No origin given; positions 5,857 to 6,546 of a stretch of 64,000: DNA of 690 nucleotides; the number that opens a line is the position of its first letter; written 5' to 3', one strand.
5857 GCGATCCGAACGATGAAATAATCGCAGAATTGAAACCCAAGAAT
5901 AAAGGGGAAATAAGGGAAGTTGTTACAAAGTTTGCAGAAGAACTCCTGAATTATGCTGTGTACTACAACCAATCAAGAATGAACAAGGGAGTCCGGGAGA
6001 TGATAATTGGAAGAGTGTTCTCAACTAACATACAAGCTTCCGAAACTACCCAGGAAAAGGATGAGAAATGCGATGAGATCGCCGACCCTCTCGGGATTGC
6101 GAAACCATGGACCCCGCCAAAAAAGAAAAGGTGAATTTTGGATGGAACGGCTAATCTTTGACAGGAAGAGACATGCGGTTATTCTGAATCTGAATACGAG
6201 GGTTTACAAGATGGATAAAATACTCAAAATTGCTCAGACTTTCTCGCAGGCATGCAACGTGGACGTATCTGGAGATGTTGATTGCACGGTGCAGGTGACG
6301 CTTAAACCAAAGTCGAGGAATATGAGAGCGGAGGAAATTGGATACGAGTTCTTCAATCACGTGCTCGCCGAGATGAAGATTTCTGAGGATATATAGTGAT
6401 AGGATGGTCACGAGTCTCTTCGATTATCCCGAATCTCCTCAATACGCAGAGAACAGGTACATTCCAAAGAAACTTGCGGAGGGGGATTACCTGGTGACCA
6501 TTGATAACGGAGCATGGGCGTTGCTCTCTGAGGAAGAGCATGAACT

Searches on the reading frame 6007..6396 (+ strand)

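Call 10: search_protein_families(library=ncbifam, max_evalue=0.01, proteins=[window:6007-6396:+])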
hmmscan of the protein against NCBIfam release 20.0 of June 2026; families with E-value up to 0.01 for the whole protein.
window:6007-6396:+ (129 aa): 2 families
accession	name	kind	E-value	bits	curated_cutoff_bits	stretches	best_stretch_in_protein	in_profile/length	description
NF038315.1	HxsD_rel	equivalog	3.9e-10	39.8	41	1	60-124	1-62/62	HxsD-like protein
TIGR03976.1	chp_LLNDYxLRE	equivalog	0.0089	16.4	50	0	63-121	2-61/90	His-Xaa-Ser system protein HxsD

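Call 57: search_protein_families(library=padloc, max_evalue=0.001, proteins=[window:6007-6396:+])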
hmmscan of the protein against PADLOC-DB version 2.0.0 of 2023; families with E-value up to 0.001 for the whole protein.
window:6007-6396:+ (129 aa): 0 families
